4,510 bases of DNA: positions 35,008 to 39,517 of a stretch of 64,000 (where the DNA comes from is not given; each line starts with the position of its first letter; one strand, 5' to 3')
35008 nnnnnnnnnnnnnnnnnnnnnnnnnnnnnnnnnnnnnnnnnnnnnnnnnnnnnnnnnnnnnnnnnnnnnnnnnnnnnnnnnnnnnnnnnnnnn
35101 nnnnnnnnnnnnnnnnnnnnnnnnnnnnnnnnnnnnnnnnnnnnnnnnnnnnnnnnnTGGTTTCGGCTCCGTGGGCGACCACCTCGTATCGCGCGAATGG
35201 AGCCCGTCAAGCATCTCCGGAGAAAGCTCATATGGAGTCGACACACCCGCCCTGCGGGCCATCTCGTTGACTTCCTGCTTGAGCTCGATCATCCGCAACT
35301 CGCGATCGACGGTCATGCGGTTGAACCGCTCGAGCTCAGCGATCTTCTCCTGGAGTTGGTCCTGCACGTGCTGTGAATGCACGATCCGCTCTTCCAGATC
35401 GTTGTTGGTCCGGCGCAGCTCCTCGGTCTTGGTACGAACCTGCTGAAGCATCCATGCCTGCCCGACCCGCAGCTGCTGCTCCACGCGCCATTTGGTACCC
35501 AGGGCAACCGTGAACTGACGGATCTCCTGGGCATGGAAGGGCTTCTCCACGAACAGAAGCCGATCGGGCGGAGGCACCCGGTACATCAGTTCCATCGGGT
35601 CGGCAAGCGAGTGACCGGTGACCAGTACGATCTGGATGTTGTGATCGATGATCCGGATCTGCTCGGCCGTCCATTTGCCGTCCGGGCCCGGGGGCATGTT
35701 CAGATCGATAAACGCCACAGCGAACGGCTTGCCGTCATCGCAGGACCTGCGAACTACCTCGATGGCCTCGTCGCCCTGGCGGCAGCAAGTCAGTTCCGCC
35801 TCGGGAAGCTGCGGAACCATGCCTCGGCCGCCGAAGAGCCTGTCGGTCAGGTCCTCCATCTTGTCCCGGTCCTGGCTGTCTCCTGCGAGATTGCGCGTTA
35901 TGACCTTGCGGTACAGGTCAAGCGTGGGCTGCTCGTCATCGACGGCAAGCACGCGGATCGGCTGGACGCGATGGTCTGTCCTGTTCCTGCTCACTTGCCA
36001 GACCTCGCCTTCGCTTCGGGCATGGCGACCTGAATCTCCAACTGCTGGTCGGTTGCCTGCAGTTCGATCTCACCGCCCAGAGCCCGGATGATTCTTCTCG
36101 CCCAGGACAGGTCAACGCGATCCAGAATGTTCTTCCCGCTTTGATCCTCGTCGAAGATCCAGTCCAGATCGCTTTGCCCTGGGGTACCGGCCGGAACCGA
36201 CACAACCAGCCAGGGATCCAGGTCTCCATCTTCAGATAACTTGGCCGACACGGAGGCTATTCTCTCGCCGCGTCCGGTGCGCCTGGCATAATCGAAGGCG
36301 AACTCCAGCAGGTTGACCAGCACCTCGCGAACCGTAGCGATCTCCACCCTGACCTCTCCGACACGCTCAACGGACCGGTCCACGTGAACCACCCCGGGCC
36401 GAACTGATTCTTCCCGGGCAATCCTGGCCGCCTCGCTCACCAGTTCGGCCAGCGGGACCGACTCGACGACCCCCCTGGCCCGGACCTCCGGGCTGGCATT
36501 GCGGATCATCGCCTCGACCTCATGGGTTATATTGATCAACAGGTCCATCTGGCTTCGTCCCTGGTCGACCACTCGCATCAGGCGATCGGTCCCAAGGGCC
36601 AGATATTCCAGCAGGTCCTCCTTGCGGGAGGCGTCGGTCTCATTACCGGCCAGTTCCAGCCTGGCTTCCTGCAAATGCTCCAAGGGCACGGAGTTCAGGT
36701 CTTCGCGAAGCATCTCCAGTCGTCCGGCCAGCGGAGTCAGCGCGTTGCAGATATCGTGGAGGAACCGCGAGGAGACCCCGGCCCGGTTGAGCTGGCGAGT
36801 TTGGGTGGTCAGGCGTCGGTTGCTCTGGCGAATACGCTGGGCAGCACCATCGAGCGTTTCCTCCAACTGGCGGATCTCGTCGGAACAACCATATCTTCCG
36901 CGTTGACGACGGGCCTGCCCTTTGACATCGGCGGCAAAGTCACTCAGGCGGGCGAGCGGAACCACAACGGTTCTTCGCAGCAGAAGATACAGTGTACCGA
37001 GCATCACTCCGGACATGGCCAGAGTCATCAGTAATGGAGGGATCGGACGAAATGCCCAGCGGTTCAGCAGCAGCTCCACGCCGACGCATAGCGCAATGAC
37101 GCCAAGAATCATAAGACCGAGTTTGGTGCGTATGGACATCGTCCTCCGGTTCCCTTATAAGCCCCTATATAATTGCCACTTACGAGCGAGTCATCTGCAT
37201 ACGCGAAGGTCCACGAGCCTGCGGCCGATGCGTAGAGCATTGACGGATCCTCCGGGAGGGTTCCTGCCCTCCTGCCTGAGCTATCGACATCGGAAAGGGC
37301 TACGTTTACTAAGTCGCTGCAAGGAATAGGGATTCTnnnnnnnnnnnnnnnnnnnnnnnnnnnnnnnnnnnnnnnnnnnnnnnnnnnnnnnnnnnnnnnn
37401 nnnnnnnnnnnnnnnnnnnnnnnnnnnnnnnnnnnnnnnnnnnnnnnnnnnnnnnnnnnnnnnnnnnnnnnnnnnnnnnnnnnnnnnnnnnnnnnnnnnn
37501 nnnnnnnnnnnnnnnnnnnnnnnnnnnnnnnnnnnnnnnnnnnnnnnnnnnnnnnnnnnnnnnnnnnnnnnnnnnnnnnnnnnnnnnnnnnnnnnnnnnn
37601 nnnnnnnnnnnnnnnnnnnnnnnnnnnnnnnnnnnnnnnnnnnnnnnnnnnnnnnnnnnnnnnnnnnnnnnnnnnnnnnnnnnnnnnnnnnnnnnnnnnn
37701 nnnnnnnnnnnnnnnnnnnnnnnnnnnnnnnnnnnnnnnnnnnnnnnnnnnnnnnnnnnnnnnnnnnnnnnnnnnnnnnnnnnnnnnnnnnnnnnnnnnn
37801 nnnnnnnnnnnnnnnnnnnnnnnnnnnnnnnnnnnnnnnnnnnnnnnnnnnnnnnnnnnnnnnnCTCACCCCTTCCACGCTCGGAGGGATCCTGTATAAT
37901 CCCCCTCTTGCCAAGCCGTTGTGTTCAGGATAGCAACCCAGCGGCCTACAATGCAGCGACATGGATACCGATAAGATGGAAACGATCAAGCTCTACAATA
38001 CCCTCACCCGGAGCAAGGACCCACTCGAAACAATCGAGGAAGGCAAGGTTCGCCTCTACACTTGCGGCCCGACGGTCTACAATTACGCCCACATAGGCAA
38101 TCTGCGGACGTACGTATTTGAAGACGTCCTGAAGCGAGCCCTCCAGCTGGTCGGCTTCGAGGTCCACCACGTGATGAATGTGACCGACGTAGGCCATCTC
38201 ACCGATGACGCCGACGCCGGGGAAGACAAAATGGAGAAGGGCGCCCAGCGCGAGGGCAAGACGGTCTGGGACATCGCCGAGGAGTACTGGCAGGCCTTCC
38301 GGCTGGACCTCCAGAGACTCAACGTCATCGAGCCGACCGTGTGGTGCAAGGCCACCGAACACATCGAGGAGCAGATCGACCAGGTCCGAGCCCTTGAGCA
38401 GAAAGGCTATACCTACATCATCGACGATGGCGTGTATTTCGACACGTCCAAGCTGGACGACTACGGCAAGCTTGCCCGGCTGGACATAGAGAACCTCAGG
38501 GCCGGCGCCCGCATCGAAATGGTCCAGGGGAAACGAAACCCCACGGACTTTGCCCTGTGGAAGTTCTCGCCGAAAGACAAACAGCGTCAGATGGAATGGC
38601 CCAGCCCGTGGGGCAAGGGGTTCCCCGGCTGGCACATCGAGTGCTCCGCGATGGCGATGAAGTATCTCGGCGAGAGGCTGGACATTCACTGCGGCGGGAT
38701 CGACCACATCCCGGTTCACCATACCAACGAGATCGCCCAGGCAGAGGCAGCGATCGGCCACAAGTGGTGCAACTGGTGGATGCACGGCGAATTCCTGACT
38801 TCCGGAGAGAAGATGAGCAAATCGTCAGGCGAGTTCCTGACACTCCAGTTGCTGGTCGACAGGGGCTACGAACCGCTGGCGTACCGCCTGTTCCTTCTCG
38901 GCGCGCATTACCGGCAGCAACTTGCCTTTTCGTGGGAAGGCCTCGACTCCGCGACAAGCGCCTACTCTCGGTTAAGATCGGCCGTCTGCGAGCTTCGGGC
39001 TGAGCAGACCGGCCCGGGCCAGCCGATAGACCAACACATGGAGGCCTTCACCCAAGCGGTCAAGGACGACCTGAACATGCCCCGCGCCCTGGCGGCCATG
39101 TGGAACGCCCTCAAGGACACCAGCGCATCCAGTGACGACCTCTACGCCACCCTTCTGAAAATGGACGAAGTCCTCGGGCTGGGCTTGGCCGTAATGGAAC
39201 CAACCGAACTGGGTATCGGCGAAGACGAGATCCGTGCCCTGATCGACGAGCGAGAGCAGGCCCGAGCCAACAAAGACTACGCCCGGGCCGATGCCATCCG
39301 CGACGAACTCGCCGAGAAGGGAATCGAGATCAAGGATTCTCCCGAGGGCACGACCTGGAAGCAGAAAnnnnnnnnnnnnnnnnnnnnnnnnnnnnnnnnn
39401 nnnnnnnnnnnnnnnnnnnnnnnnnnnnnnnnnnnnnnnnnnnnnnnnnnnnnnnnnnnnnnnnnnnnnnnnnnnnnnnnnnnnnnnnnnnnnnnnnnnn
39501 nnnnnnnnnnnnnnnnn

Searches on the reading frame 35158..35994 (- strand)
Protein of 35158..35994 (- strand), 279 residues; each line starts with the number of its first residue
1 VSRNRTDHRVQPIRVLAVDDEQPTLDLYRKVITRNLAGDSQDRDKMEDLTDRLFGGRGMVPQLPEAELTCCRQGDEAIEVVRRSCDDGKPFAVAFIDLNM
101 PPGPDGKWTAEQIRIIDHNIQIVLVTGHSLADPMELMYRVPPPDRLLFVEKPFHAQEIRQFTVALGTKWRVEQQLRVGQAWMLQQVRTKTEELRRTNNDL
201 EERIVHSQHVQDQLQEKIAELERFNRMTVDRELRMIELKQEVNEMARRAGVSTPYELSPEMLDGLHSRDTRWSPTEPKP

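Call 59: search_protein_families(library=pfam, proteins=[window:35158-35994:-], max_evalue=0.0001)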
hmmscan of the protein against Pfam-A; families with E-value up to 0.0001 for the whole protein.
window:35158-35994:- (279 aa): 1 family
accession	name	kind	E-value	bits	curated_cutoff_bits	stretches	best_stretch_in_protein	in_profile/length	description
PF00072.30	Response_reg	-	7.5e-06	26.5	30.2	0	71-160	28-108/111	Response regulator receiver domain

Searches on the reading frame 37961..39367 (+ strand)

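Call 59: search_protein_families(library=pfam, proteins=[window:37961-39367:+], max_evalue=0.0001)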
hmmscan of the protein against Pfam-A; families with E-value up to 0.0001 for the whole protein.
window:37961-39367:+ (469 aa): 4 families
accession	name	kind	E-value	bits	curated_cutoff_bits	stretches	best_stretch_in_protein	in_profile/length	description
PF01406.26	tRNA-synt_1e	-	4.3e-96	322.3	27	1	23-332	3-300/301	tRNA synthetases class I (C) catalytic domain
PF23493.1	CysS_C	-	9e-09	35.8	23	1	422-466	6-50/51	Cysteinyl-tRNA ligase anticodon binding domain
PF09334.17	tRNA-synt_1g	-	1.1e-08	34.7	20.1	1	40-162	11-124/391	tRNA synthetases class I (M)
PF01921.24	tRNA-synt_1f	-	1.5e-05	24.5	27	0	232-345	227-342/360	tRNA synthetases class I (K)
